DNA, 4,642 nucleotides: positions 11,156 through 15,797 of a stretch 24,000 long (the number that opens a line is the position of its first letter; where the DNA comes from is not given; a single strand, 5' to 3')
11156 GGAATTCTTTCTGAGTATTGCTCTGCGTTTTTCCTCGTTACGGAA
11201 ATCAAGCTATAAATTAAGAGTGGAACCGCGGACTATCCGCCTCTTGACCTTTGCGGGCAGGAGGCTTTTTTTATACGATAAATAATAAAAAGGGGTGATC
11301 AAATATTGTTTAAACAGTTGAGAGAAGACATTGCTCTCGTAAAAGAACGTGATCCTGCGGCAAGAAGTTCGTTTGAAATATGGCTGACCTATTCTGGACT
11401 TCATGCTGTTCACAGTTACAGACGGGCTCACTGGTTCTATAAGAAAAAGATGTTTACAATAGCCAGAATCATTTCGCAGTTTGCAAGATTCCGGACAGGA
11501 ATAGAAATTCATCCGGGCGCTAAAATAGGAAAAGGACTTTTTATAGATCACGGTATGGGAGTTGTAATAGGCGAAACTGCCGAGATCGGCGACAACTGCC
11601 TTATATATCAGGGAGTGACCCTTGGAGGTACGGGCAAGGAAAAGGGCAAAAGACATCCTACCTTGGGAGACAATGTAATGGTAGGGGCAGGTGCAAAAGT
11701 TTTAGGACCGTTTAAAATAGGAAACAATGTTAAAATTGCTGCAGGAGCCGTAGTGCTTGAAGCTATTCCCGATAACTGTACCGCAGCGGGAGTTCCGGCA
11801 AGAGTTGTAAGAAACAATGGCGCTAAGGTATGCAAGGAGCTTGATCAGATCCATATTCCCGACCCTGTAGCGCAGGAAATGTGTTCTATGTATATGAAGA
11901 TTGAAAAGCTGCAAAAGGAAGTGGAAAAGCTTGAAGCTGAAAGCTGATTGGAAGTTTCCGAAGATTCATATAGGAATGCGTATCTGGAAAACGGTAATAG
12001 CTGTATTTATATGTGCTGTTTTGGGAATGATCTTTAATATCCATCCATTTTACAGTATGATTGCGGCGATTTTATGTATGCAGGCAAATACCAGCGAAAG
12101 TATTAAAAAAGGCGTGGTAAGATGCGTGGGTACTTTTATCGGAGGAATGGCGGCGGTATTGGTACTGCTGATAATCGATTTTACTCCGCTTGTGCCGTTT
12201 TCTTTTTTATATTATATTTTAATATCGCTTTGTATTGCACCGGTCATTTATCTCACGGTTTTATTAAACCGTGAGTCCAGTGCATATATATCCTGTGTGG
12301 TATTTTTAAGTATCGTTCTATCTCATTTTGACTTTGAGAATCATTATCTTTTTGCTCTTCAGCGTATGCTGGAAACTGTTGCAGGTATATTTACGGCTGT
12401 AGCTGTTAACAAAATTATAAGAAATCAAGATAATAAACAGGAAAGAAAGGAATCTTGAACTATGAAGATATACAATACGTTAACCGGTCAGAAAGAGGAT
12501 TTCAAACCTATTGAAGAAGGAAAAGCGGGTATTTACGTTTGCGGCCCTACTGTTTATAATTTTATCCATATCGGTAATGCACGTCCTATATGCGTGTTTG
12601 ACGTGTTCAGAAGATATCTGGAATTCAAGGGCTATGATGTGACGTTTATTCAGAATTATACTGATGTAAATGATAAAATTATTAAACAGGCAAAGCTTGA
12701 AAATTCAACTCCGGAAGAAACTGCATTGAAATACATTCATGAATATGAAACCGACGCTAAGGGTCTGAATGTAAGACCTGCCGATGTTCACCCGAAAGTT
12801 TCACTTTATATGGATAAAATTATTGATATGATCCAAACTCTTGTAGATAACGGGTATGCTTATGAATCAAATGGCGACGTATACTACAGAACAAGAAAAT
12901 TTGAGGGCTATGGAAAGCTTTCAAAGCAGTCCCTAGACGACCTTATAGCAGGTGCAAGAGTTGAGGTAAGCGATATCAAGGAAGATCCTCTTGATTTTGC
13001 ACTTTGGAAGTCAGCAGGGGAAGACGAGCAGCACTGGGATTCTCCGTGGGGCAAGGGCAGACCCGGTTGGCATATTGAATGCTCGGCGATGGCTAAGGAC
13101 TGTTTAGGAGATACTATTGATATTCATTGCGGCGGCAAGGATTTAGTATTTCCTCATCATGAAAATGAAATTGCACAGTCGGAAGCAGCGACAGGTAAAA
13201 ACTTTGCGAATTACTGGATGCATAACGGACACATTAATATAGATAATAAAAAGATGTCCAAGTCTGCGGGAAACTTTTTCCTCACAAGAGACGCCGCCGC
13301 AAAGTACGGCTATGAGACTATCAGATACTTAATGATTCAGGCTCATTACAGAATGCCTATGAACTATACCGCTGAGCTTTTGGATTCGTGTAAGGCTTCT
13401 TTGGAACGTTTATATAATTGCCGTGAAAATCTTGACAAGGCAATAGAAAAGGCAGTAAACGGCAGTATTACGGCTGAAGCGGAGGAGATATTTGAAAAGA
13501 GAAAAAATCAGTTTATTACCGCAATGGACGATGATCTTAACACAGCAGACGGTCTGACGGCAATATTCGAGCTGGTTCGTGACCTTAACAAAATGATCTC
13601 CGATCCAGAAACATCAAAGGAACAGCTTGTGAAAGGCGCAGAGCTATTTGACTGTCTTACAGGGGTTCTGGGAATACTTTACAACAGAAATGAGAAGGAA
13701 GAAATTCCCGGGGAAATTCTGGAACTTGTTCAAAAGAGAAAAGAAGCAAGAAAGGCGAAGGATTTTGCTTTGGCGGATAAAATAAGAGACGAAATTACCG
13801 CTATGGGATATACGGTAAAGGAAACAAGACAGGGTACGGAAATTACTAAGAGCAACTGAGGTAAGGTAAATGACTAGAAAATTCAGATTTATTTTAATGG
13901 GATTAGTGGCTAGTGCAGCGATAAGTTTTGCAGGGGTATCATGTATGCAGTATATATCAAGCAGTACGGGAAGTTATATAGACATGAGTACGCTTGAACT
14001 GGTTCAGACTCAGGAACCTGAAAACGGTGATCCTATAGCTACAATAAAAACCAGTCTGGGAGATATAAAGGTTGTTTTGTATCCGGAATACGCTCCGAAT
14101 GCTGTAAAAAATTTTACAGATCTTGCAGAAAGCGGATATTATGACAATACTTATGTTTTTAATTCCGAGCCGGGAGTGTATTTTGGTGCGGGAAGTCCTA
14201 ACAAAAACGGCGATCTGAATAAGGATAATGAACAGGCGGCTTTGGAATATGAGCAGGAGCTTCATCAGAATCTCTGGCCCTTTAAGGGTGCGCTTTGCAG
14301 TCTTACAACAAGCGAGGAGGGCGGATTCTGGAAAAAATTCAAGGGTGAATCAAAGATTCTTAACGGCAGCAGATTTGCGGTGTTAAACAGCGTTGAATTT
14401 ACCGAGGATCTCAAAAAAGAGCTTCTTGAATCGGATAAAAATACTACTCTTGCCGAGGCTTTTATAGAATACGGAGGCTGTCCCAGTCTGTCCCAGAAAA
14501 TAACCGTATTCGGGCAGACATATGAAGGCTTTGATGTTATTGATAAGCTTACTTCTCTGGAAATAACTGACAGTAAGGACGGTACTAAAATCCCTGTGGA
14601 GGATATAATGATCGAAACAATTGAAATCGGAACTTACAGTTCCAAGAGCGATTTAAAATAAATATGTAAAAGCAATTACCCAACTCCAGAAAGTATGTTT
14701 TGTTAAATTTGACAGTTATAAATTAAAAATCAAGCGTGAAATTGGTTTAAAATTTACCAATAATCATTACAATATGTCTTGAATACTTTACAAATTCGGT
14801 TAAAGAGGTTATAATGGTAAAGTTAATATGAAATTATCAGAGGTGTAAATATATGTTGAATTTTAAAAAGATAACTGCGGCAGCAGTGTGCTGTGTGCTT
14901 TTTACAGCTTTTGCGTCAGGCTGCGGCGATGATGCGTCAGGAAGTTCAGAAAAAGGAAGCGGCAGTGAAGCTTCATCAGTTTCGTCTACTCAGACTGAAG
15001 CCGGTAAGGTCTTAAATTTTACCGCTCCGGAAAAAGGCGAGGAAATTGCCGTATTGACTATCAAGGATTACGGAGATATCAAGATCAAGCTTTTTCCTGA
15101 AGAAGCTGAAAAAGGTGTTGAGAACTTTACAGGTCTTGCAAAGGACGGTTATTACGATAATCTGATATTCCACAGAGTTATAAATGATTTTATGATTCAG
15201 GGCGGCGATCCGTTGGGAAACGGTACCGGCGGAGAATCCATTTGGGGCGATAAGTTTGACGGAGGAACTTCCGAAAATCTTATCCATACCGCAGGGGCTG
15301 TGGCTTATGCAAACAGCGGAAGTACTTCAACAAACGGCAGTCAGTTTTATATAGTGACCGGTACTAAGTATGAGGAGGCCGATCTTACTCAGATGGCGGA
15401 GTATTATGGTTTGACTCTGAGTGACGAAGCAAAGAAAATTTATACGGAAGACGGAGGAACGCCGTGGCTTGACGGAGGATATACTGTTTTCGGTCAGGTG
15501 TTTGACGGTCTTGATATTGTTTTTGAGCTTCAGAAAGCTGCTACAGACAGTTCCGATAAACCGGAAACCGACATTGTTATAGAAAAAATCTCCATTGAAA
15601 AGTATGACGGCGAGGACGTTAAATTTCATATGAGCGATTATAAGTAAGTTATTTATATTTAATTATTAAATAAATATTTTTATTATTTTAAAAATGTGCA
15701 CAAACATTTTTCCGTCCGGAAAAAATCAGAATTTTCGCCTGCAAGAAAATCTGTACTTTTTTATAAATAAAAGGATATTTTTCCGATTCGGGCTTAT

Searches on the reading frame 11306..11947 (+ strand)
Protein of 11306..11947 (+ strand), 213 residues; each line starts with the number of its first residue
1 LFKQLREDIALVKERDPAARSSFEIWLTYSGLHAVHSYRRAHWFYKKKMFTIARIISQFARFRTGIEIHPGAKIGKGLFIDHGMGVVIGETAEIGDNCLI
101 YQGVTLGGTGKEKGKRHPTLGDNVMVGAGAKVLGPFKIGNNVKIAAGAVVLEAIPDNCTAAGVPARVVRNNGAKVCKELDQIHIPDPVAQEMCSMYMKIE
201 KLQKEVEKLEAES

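Call 7: search_protein_families(library=pfam, proteins=[window:11306-11947:+], max_evalue=0.01)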
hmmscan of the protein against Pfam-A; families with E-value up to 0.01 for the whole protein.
window:11306-11947:+ (213 aa): 4 families
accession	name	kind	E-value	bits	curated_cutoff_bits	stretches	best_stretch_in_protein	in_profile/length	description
PF00132.30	Hexapep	-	3.7e-18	64.8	27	2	117-150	1-34/36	Bacterial transferase hexapeptide (six repeats)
PF14602.12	Hexapep_2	-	6.5e-09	35.8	27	1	120-150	4-32/34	Hexapeptide repeat of succinyl-transferase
PF06426.19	SATase_N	-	0.0016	19.2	21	1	3-36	71-104/105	Serine acetyltransferase, N-terminal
PF25084.1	LbH_EIF2B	-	0.002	18.6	54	0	64-148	20-103/105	EIF2B subunit epsilon LbH domain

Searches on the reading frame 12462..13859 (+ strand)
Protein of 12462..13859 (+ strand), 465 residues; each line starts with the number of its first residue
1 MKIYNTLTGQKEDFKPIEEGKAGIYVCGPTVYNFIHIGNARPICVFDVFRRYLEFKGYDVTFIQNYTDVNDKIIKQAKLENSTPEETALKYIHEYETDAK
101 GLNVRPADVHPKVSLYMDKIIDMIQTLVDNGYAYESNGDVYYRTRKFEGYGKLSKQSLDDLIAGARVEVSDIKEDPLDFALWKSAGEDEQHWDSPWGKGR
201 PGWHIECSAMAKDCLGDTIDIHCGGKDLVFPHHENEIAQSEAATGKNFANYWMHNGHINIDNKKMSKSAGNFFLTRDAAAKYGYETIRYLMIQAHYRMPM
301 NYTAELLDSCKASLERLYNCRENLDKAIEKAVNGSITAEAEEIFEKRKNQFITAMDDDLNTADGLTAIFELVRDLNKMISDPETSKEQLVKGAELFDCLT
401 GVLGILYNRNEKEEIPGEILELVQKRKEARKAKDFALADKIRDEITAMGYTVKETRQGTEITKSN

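Call 7: search_protein_families(library=pfam, proteins=[window:12462-13859:+], max_evalue=0.01)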
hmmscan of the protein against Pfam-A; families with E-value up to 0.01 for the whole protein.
window:12462-13859:+ (465 aa): 6 families
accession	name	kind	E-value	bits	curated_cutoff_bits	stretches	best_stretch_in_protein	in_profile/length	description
PF01406.26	tRNA-synt_1e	-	8e-131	436.3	27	1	14-310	2-299/301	tRNA synthetases class I (C) catalytic domain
PF09190.17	DALR_2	-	5.9e-16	59.2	22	1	350-406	1-56/57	DALR domain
PF09334.17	tRNA-synt_1g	-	3.2e-15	56.2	20.1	2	33-145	12-125/391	tRNA synthetases class I (M)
PF00133.28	tRNA-synt_1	-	5.8e-07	29.1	22.7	1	221-299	331-410/414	tRNA synthetases class I (I, L, M and V)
PF23493.1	CysS_C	-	9.3e-07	29.3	23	1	414-458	3-47/51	Cysteinyl-tRNA ligase anticodon binding domain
PF01921.24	tRNA-synt_1f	-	0.00015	21.3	27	0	260-302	277-324/360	tRNA synthetases class I (K)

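Call 37: list_cluster_members(proteins=[window:12462-13859:+, window:10000-10431:+, window:8886-9230:-, window:9407-9766:-])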
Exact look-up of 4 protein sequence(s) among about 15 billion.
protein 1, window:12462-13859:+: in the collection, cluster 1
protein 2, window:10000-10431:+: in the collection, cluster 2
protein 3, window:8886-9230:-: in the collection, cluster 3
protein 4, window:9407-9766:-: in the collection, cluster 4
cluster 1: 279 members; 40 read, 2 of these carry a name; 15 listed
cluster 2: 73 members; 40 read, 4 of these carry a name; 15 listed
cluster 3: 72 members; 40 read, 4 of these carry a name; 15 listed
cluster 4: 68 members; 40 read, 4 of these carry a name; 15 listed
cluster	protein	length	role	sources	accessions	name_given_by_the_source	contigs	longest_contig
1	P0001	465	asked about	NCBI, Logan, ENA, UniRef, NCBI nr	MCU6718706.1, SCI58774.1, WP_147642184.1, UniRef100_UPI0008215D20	cysteine--tRNA ligase [Porcipelethomonas ammoniilytica] | cysteine--tRNA ligase n=1 Tax=Porcipelethomonas TaxID=2981643 RepID=UPI0008215D20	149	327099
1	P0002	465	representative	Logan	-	-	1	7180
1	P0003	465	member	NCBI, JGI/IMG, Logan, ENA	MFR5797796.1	MAG: cysteine--tRNA ligase [Oscillospiraceae bacterium]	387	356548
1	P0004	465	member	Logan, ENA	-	-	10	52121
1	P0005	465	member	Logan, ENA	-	-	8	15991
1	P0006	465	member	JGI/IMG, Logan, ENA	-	-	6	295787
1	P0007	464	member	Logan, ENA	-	-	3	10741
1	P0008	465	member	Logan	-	-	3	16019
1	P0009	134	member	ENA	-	-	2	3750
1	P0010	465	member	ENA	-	-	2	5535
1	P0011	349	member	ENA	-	-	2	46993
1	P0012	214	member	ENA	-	-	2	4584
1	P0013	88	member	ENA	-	-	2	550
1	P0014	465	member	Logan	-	-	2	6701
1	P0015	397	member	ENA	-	-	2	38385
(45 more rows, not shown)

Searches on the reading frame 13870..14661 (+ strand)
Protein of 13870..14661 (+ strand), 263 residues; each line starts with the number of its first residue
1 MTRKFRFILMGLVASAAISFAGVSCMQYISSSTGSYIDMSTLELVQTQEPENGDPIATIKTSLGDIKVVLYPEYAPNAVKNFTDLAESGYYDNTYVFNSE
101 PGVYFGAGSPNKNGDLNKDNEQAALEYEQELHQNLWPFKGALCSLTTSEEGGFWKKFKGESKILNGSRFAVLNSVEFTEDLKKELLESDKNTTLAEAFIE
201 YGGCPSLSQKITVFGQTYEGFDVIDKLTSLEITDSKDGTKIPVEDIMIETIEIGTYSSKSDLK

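Call 75: search_protein_families(library=pfam, proteins=[window:13870-14661:+], max_evalue=0.00001)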
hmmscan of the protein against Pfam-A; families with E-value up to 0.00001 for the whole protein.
window:13870-14661:+ (263 aa): 1 family
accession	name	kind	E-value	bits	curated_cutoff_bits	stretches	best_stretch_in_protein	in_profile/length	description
PF00160.26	Pro_isomerase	-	2.5e-21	77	21.7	1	58-252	3-158/159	Cyclophilin type peptidyl-prolyl cis-trans isomerase/CLD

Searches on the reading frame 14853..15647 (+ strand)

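Call 75: search_protein_families(library=pfam, proteins=[window:14853-15647:+], max_evalue=0.00001)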
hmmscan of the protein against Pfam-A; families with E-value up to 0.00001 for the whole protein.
window:14853-15647:+ (264 aa): 1 family
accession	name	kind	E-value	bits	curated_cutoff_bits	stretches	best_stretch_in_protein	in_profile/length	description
PF00160.26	Pro_isomerase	-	3.2e-40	138.4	21.7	1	68-246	4-157/159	Cyclophilin type peptidyl-prolyl cis-trans isomerase/CLD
